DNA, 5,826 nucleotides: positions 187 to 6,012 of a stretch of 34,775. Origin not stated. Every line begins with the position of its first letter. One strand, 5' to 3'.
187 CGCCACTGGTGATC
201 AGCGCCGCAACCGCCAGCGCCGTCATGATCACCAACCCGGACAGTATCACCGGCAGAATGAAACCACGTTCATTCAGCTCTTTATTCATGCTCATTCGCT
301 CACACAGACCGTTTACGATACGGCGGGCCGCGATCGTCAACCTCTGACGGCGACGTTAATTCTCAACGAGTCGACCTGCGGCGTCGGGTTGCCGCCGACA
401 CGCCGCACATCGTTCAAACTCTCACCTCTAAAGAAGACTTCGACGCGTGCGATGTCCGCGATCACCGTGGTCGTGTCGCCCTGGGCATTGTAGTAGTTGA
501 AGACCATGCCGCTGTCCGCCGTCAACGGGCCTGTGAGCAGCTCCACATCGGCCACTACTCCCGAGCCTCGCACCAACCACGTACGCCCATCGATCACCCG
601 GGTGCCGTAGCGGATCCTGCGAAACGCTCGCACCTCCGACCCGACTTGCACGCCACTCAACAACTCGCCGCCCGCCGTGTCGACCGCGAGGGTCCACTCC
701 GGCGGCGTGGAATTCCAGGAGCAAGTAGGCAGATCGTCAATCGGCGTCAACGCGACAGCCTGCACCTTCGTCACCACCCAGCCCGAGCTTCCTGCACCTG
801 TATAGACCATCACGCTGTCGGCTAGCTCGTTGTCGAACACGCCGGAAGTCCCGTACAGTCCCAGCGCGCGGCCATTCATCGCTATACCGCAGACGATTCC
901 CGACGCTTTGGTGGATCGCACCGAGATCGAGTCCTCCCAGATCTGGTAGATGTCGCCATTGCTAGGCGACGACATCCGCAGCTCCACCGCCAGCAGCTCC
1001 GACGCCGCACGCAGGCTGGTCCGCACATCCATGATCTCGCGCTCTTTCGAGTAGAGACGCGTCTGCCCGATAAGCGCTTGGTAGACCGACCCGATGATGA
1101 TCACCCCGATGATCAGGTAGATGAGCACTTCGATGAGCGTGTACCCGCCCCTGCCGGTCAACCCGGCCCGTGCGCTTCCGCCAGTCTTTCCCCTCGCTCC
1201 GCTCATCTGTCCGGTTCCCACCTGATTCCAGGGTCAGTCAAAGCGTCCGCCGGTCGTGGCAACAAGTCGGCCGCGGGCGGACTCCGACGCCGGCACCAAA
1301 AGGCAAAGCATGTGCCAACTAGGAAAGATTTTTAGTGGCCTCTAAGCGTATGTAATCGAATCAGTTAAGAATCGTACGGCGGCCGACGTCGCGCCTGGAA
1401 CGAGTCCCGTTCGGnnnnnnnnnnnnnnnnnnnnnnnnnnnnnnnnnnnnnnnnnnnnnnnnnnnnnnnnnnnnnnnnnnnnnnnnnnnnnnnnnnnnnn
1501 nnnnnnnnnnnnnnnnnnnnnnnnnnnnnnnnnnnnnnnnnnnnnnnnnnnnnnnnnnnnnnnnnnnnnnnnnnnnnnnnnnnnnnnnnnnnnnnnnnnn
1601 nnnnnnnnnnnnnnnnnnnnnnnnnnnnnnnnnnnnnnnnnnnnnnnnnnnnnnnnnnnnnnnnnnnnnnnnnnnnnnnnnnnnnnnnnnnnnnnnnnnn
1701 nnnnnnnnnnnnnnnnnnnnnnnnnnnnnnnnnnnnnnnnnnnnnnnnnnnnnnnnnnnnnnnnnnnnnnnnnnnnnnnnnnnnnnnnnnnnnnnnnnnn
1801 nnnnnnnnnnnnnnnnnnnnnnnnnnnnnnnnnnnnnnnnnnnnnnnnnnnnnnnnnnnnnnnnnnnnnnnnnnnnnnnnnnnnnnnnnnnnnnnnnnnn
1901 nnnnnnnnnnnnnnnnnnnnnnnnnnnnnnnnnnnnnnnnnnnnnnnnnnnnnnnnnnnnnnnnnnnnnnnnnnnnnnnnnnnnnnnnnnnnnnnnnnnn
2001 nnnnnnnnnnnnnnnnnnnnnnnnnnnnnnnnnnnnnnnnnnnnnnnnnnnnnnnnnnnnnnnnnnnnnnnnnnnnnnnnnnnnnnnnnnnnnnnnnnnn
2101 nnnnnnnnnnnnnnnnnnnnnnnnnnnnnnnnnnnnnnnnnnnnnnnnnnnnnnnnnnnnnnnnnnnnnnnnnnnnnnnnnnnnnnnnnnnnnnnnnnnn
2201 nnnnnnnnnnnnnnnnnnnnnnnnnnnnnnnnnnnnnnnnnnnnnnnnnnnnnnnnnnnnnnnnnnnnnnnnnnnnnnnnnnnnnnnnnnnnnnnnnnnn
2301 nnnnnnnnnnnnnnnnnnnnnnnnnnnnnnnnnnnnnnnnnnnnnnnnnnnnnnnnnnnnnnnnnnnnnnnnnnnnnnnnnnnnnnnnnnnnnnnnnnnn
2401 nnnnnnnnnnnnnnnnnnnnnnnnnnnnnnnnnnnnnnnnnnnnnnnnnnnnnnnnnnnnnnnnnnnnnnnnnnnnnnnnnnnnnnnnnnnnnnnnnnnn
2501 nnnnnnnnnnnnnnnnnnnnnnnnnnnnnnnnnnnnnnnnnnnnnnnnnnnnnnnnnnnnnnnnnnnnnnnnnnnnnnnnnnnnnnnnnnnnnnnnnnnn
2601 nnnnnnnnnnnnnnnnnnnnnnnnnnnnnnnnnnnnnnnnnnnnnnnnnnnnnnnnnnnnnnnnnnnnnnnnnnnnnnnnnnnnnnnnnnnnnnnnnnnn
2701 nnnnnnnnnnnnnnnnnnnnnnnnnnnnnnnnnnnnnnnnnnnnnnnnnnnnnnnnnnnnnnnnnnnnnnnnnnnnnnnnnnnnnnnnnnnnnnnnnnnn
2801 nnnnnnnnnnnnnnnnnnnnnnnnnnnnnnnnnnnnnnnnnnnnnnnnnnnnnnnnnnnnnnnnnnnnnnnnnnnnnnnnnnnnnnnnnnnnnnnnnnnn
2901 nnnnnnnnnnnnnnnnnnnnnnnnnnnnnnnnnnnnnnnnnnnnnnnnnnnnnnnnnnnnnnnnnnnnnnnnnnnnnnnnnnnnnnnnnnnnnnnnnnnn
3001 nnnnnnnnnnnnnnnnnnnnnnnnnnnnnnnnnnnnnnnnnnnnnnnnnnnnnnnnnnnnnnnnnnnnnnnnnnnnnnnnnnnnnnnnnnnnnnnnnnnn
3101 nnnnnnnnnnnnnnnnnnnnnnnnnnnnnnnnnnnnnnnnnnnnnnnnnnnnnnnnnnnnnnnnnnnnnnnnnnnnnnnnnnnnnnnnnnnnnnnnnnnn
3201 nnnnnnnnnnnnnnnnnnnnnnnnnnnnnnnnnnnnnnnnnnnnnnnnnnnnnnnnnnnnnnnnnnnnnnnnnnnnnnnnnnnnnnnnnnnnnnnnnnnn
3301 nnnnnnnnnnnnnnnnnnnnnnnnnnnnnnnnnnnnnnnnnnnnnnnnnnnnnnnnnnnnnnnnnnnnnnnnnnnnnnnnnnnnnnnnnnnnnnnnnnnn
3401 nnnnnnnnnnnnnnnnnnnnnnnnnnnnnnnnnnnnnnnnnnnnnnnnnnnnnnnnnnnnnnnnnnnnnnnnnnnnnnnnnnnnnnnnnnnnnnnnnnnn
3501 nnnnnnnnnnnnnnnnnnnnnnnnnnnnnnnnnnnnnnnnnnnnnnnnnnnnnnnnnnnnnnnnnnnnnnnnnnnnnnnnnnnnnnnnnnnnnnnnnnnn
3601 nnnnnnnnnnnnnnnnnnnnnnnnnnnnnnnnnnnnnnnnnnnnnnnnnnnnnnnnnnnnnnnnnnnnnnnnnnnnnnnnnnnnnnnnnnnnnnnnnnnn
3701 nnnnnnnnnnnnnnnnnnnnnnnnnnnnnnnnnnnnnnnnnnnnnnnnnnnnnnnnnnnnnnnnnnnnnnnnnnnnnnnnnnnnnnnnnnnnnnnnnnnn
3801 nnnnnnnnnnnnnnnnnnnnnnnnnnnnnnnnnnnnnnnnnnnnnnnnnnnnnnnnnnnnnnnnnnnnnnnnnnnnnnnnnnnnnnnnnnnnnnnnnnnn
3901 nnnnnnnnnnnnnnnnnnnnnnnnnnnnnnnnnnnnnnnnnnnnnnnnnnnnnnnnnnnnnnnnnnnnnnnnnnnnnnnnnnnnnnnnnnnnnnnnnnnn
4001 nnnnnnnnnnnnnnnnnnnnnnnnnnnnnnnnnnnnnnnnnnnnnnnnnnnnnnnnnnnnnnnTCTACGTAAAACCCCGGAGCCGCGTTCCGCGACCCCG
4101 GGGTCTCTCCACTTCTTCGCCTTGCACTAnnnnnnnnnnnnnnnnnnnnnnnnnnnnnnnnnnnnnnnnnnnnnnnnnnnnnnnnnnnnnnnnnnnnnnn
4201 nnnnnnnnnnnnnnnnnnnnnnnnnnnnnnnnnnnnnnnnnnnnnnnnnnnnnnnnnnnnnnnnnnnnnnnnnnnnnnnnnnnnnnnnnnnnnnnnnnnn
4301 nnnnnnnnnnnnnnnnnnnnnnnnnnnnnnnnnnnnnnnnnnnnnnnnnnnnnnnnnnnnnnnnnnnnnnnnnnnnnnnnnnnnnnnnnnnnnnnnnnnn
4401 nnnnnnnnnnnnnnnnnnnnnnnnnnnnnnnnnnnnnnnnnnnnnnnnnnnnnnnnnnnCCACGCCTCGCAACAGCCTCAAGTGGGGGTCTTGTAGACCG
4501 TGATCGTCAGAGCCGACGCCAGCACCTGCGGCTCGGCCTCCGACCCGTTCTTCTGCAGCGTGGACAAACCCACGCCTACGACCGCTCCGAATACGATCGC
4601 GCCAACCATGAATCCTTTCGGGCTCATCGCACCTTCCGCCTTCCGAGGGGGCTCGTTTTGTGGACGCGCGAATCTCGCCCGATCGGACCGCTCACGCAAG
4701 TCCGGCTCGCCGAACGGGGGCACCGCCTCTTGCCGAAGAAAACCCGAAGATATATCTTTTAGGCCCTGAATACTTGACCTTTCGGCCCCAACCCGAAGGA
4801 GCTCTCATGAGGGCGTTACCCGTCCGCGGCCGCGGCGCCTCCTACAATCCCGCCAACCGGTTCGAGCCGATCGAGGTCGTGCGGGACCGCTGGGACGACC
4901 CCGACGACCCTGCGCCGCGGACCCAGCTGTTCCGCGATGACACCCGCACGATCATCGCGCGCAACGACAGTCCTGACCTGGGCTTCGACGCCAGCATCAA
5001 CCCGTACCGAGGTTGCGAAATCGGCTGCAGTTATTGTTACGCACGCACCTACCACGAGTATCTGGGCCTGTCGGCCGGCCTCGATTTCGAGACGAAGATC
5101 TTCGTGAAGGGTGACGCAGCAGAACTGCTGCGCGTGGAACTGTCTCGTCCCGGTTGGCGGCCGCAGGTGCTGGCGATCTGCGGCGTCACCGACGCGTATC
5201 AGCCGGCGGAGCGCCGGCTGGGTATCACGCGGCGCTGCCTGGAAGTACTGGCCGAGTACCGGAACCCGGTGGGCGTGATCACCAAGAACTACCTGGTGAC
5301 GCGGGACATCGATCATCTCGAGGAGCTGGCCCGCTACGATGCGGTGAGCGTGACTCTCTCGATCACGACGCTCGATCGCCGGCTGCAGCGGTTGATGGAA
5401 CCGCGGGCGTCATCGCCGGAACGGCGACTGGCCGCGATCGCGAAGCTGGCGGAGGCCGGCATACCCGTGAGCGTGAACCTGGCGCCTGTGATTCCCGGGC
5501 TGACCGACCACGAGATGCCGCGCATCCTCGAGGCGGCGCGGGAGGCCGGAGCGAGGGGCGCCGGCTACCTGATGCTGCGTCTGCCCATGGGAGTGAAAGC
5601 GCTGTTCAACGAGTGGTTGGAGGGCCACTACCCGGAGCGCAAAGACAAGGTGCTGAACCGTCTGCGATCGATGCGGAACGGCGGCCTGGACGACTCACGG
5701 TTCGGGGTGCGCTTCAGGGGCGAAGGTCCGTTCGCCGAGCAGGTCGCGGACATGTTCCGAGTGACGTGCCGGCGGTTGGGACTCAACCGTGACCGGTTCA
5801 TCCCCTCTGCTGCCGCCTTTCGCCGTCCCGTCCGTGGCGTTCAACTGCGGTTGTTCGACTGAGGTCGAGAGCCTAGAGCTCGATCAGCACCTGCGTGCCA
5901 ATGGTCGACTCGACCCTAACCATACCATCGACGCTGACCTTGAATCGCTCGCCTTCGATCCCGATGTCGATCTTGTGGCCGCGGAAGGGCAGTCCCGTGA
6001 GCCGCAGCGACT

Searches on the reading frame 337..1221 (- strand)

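Call 19: search_protein_families(library=pfam, proteins=[window:337-1221:-], max_evalue=0.001)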
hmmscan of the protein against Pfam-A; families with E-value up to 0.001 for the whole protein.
window:337-1221:- (294 aa): 1 family
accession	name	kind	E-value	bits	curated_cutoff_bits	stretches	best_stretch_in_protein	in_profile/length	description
PF07963.17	N_methyl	-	0.00012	21.9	21.2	1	24-47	4-27/27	Prokaryotic N-terminal methylation motif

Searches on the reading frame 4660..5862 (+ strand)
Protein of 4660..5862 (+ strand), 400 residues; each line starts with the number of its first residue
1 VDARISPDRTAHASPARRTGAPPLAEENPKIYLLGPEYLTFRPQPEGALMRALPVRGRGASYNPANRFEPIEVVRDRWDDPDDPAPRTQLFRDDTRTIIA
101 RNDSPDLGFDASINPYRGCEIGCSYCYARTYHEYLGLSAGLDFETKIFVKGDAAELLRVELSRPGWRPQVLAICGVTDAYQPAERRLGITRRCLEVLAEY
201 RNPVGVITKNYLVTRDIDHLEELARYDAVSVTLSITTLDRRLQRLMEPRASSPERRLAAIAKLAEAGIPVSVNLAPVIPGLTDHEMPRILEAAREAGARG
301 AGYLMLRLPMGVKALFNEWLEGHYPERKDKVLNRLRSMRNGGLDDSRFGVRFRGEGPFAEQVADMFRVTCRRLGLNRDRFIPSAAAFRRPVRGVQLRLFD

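Call 19: search_protein_families(library=pfam, proteins=[window:4660-5862:+], max_evalue=0.001)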
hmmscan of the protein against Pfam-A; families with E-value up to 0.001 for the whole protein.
window:4660-5862:+ (400 aa): 1 family
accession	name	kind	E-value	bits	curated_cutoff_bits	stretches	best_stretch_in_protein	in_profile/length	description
PF04055.27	Radical_SAM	-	4.2e-22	79.5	29.5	1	113-292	1-165/166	Radical SAM superfamily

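Call 53: search_protein_families(library=ncbifam, proteins=[window:4660-5862:+], max_evalue=0.00001)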
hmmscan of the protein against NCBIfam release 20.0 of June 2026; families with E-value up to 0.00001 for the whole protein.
window:4660-5862:+ (400 aa): 4 families
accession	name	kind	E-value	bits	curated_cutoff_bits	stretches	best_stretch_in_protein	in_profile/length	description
NF033668.1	rSAM_PA0069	hypoth_equivalog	7.2e-142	472.5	360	1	56-399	1-348/348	PA0069 family radical SAM protein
NF038135.1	rSAM_Rv2578c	equivalog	1.6e-62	211.4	430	1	103-326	54-280/317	Rv2578c family radical SAM protein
NF038136.1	rSAM_Rv_intein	exception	1.6e-54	185.8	700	1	126-327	335-538/574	intein-containing Rv2578c family radical SAM protein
TIGR04470.1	rSAM_mob_pairB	equivalog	7.3e-27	94.5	410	1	94-286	5-184/285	radical SAM mobile pair protein B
